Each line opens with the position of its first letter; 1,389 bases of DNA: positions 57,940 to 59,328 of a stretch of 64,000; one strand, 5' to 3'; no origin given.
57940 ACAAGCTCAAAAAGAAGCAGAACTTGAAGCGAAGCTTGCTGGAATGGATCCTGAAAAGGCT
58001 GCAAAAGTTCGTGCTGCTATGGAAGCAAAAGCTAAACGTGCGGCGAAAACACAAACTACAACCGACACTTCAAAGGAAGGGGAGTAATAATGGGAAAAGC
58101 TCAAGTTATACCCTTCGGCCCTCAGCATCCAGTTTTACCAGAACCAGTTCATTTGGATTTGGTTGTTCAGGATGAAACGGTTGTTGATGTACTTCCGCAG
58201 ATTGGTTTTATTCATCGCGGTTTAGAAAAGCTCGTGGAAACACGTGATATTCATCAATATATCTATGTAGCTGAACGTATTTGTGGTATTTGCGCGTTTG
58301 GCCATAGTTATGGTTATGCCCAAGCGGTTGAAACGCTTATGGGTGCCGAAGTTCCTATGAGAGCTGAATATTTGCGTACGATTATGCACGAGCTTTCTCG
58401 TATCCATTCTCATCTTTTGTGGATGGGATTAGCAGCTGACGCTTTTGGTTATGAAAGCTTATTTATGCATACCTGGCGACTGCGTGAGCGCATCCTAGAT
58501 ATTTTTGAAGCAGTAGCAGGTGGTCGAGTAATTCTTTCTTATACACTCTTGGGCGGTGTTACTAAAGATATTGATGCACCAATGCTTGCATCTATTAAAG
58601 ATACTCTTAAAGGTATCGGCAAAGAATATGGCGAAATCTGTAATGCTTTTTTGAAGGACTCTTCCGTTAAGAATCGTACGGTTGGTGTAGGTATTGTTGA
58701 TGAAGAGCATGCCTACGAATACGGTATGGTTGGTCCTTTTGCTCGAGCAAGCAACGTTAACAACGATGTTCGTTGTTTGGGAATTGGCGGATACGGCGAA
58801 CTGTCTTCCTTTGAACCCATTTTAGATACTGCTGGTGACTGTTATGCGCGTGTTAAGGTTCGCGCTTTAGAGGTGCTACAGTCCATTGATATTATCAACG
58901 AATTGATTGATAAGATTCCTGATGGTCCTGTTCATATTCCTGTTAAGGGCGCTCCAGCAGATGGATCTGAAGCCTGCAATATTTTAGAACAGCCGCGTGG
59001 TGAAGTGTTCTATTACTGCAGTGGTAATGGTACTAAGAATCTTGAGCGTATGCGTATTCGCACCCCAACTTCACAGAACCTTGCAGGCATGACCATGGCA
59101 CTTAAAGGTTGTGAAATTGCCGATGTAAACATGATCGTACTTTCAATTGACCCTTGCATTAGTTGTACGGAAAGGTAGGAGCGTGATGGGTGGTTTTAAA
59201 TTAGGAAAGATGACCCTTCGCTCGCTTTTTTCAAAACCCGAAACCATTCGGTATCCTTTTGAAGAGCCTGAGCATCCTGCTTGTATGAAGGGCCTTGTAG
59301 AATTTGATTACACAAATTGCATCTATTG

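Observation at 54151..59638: Complete six-subunit Ech-type (group 4) energy-converting [NiFe] hydrogenase operon whose EchD and EchF carry Ala/Lys/Glu-rich tails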

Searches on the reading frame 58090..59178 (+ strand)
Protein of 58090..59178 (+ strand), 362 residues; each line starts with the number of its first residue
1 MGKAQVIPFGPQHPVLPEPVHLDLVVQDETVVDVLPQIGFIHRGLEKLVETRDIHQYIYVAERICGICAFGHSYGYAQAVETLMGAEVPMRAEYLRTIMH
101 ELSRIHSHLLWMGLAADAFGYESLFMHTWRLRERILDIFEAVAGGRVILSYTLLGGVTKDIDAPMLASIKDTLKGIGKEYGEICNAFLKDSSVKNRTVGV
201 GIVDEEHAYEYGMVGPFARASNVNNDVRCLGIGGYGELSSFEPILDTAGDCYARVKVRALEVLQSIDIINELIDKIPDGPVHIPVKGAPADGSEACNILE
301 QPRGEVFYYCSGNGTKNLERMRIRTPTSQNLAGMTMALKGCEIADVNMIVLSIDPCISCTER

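Call 3: search_protein_families(library=pfam, proteins=[window:58090-59178:+])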
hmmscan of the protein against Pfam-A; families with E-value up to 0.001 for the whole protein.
window:58090-59178:+ (362 aa): 2 families
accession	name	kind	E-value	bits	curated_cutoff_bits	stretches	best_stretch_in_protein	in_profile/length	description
PF00346.24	Complex1_49kDa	-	3.3e-53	180.9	24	2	120-283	3-166/271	Respiratory-chain NADH dehydrogenase, 49 Kd subunit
PF00374.24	NiFeSe_Hases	-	2.7e-15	56.7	25.8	1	43-111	1-69/508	Nickel-dependent hydrogenase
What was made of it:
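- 58090..59178 (+): echE: [NiFe] large subunit. The L1 motif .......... is at nt 58282-58305 and the L2 motif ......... is at nt 59149-59175. The protein ends at the Arg, with no C-terminal extension. Pfam PF00346 3.3e-53 and PF00374 2.7e-15 (call 3).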

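Call 4: search_protein_families(library=ncbifam, proteins=[window:58090-59178:+])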
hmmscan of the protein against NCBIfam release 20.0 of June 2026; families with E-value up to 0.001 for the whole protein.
window:58090-59178:+ (362 aa): 15 families
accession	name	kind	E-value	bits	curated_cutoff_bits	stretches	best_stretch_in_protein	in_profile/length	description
NF004739.1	PRK06075.1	equivalog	3.7e-87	292.6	360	2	7-283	3-279/384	NADH-quinone oxidoreductase subunit D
NF040602.1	F420_dehyd_FpoD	exception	1.4e-77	261.2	600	1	6-362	9-372/372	F420H2 dehydrogenase subunit FpoD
TIGR01962.1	NuoD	equivalog_domain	2.6e-74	250.4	459.35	2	6-283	4-281/386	NADH dehydrogenase (quinone) subunit D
NF008974.0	PRK12322.1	equivalog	3.2e-68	230.4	522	1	7-356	9-360/366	NADH-quinone oxidoreductase subunit D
NF009808.0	PRK13292.1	equivalog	1.8e-61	208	1156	2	5-279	408-682/791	NADH-quinone oxidoreductase subunit B/C/D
NF008728.0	PRK11742.1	equivalog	2.2e-57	194.7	840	2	7-282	217-492/598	NADH-quinone oxidoreductase subunit C/D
NF005649.0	PRK07415.1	equivalog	2.9e-56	191.2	583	2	5-281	11-288/394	NAD(P)H-quinone oxidoreductase subunit H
TIGR03295.1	frhA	equivalog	2.5e-18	66.3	392.5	1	42-183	40-188/412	coenzyme F420 hydrogenase subunit alpha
NF033181.1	NiFeSe_hydrog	equivalog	1.7e-16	60.2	600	1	23-111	19-106/507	nickel-dependent hydrogenase large subunit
NF045518.1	H2_NiFeSe_large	exception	7.3e-12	44.8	780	1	22-112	18-107/485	NiFeSe hydrogenase large subunit HysA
NF007778.0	PRK10467.1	equivalog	1.2e-11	43.6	969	1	32-110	28-106/567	hydrogenase 2 large subunit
NF041785.2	VhuA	equivalog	2.3e-10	39.6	800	1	42-112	38-108/418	F420-non-reducing hydrogenase Vhu subunit A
NF007550.0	PRK10170.1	equivalog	1.6e-09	36.8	1101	1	24-111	35-122/597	Ni/Fe-hydrogenase large subunit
NF040828.1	sulfhyd_ShyA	equivalog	6.6e-09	35.1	700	1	23-124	18-121/415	NAD(P)-dependent hydrogenase/sulfhydrogenase 2 subunit alpha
NF040832.1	sulfhyd_HydA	equivalog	1.7e-06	27.4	880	0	22-124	19-123/426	NADPH-dependent hydrogenase/sulfhydrogenase 1 subunit alpha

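Call 6: search_solved_structures(query=window:58090-59178:+, max_evalue=1e-10, show_alignments=2)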
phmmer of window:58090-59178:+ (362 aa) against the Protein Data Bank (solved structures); distinct sequences matched with E-value up to 1e-10: 59.
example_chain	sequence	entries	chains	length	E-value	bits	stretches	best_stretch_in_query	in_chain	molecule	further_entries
6cfw_L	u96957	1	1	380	7.1e-72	245.8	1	7-362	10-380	Membrane-bound hydrogenase subunit alpha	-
7z0s_E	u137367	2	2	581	1.1e-64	222.1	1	3-362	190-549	Formate hydrogenlyase subunit 5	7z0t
2fug_4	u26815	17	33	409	8.1e-55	189.7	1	6-285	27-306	NADH-quinone oxidoreductase chain 4 | NADH-QUINONE OXIDOREDUCTASE SUBUNIT 4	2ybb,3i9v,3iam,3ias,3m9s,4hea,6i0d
7q5y_B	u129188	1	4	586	3.8e-49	171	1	6-284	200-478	NADH-quinone oxidoreductase subunit C/D 2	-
6hum_H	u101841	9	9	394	1e-45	159.7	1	5-282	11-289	NAD(P)H-quinone oxidoreductase subunit H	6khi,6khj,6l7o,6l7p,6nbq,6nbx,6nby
7arc_D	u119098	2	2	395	1.1e-45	159.6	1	7-285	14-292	ND7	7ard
7eu3_H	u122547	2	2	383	1.2e-45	159.5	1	6-281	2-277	NAD(P)H-quinone oxidoreductase subunit H, chloroplastic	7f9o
9f5x_E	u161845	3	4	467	2e-44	155.5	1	7-284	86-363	NADH:ubiquinone oxidoreductase 49 kD subunit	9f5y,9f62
9iho_D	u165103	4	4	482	2.3e-44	155.2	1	7-284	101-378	NUCM (49 kDa) subunit of mitochondrial NADH:ubiquinone oxidoreductase (Complex I)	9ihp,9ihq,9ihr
8ba0_D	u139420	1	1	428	2.8e-43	151.7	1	7-295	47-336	Complex I-49kD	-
8b9z_D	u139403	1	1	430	2.9e-43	151.7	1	7-295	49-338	Complex I-49kD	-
8esw_S2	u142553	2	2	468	4.1e-43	151.2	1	7-296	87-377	Complex I-49kD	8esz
6u8y_L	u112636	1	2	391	8.7e-43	150.1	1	8-357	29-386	NADH dehydrogenase subunit D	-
7wfg_H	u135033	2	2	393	1.1e-42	149.8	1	5-281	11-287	NAD(P)H-quinone oxidoreductase subunit H, chloroplastic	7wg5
8e73_S2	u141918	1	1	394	1.6e-42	149.2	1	7-282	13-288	NDUS2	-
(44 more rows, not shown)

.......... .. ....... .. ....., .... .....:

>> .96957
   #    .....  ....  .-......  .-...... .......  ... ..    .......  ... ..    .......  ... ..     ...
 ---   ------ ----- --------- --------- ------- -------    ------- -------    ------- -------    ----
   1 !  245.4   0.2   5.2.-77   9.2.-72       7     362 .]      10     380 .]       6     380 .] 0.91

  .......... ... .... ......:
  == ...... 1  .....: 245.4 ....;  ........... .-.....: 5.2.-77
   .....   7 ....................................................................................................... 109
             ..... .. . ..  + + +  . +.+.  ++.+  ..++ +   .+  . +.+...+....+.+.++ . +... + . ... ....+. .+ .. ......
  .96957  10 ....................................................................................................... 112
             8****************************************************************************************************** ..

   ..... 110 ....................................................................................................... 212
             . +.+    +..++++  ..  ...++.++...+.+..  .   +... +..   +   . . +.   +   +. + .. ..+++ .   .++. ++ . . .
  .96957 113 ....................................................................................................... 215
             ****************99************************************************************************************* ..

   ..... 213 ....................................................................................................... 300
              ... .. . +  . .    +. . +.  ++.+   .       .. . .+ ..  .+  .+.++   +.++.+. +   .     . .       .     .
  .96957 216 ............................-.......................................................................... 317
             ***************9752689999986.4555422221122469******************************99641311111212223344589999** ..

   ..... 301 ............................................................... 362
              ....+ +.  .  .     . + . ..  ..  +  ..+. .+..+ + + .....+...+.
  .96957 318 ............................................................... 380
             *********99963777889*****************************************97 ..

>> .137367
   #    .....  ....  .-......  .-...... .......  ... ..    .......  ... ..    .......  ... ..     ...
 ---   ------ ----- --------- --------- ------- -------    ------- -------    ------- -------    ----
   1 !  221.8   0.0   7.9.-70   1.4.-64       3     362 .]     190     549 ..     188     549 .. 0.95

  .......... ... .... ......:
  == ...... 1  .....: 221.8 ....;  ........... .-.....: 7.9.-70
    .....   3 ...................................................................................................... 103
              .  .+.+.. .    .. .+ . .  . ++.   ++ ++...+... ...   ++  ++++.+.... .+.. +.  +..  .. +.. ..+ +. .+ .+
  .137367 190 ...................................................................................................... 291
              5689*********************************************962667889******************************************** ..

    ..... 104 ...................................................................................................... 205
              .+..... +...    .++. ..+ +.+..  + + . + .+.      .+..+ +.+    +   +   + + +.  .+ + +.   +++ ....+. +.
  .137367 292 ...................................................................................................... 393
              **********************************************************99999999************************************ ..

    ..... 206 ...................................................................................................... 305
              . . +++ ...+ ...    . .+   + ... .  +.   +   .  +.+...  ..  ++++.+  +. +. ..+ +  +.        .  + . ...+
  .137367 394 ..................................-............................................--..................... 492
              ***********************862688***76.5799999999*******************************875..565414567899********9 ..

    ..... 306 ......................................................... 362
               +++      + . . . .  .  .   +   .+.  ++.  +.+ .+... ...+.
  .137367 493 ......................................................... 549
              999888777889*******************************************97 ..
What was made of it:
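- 58090..59178 (+): MbhL (7e-72) and HycE (1e-64) align with both CxxC pairs (call 6).
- On Ech-type hydrogenase (subgroup 4e): HycE continues for 32 residues beyond this point (call 6).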

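Call 7: find_related_loci(query=window:58090-59178:+, collection=genome_contigs, flank=8000)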
Query window:58090-59178:+ (362 aa) in genome_contigs; peptide patterns used: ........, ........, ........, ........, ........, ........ (x = any residue, [..] = any of these).
239 stretches matched a pattern; 201 encode a relative of the query (tblastn E <= 1e-3); the best 80 are kept; 80 distinct loci.
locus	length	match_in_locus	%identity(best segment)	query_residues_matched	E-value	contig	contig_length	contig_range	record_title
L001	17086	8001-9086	98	1-362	0e+0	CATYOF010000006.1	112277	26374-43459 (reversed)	MAG TPA_asm: uncultured Cryptobacterium sp. isolate ERR9578235_bin.39_MetaWRAP_v1.3_MAG genome assembly, contig: ERZ1853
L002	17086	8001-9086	98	1-362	0e+0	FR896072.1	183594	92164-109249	Cryptobacterium sp. CAG:338 genomic scaffold, scf77, whole genome shotgun sequence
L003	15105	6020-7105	99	1-362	0e+0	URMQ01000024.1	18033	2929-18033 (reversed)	uncultured Eggerthella sp. isolate UMGS1142 genome assembly, contig: NODE_1757_length_18033_cov_3.245800, whole genome s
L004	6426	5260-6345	97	1-362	0e+0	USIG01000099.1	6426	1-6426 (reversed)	uncultured Cryptobacterium sp. isolate UMGS1745 genome assembly, contig: NODE_7251_length_6426_cov_2.517815, whole genom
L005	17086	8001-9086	96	1-362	0e+0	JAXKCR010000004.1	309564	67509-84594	MAG: Eggerthellaceae bacterium isolate DOME_MAG_8833 8833_D0109_k141_48923, whole genome shotgun sequence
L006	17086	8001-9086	96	1-362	0e+0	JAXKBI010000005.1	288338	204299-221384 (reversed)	MAG: Eggerthellaceae bacterium isolate DOME_MAG_8595 8595_D0106_k141_14534, whole genome shotgun sequence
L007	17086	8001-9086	91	1-362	0e+0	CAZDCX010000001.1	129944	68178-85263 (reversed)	MAG TPA_asm: uncultured Cryptobacterium sp. isolate SRP222994_co1_466 genome assembly, contig: NODE_87_length_129944_cov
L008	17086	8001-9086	92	1-362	0e+0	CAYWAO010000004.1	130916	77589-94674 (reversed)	MAG TPA_asm: uncultured Cryptobacterium sp. isolate SRP141132_co4_319 genome assembly, contig: NODE_36_length_130916_cov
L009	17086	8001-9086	89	1-362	0e+0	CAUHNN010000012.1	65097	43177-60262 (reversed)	MAG TPA_asm: uncultured Eggerthella sp. isolate SRR16280072_bin.10_MetaWRAP_v1.3_MAG genome assembly, contig: .376, whol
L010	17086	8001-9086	88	1-362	0e+0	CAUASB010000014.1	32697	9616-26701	MAG TPA_asm: uncultured Eggerthella sp. isolate ERR8263780_bin.14_MetaWRAP_v1.3_MAG genome assembly, contig: ERZ18534240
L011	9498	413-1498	89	1-362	0e+0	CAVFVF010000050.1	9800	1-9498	Eggerthellaceae bacterium isolate H07631-L1_cleanbin_000018 genome assembly, contig: Spades_H07631-L1_contig_4822, whole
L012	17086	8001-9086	89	1-362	0e+0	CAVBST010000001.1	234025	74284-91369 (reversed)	uncultured Prevotella sp. isolate H07663-L1_cleanbin_000009 genome assembly, contig: Spades_H07663-L1_contig_5, whole ge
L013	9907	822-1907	89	1-362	0e+0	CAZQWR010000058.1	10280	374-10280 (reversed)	MAG TPA_asm: uncultured Cryptobacterium sp. isolate binchicken_co354_222 genome assembly, contig: NODE_7679_length_10280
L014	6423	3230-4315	89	1-362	0e+0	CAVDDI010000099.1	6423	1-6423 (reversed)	bacterium isolate H07665-L1_cleanbin_000013 genome assembly, contig: Spades_H07665-L1_contig_2798, whole genome shotgun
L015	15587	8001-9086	88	1-362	0e+0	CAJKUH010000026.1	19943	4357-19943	MAG TPA_asm: uncultured Eggerthella sp. isolate ERR260181-bin.6 genome assembly, contig: NODE_1549_length_19943_cov_4.22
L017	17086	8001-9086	88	1-362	0e+0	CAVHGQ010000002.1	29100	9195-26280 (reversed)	Candidatus Melainabacteria bacterium isolate H07653-L1_cleanbin_000036 genome assembly, contig: Spades_H07653-L1_contig_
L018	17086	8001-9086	88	1-362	0e+0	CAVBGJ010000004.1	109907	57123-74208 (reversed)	Christensenellaceae bacterium Phil1 isolate H07660-L1_cleanbin_000002 genome assembly, contig: Spades_H07660-L1_contig_1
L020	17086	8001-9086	88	1-362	0e+0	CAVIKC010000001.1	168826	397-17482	Succinivibrio sp. isolate H07676-L1_cleanbin_000023 genome assembly, contig: Spades_H07676-L1_contig_20, whole genome sh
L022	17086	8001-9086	87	1-362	0e+0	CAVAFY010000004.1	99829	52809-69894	Alloprevotella sp. isolate G02646-L1_cleanbin_000021 genome assembly, contig: Spades_G02646-L1_contig_80, whole genome s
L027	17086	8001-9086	85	1-362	0e+0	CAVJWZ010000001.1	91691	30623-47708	uncultured Eubacteriales bacterium isolate H07682-L1_cleanbin_000008 genome assembly, contig: Spades_H07682-L1_contig_10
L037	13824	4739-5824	80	1-362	0e+0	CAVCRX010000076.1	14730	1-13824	Bacteroidaceae bacterium isolate G02647-L1_cleanbin_000009 genome assembly, contig: Spades_G02647-L1_contig_2659, whole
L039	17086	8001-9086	80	1-362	0e+0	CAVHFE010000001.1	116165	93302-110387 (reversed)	Oscillospiraceae bacterium isolate H07681-L1_cleanbin_000015 genome assembly, contig: Spades_H07681-L1_contig_58, whole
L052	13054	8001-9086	72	1-362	0e+0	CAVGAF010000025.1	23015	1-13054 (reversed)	Butyrivibrio sp. CAG:318 isolate H07649-L1_cleanbin_000015 genome assembly, contig: Spades_H07649-L1_contig_1193, whole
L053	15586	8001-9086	72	1-362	1e-180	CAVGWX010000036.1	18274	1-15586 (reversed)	Prevotella sp. CAG:279 isolate H07611-L1_cleanbin_000007 genome assembly, contig: Spades_H07611-L1_contig_1125, whole ge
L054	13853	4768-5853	72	1-362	6e-180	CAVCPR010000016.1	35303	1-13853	Anaerovoracaceae bacterium isolate H07600-L1_cleanbin_000014 genome assembly, contig: Spades_H07600-L1_contig_540, whole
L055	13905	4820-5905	72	1-362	1e-179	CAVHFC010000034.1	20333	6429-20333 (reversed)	Eubacterium sp. CAG:786 isolate H07681-L1_cleanbin_000014 genome assembly, contig: Spades_H07681-L1_contig_1641, whole g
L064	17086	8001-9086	68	1-362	2e-170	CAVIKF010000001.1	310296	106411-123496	Eggerthellaceae bacterium isolate H07634-L1_cleanbin_000024 genome assembly, contig: Spades_H07634-L1_contig_4, whole ge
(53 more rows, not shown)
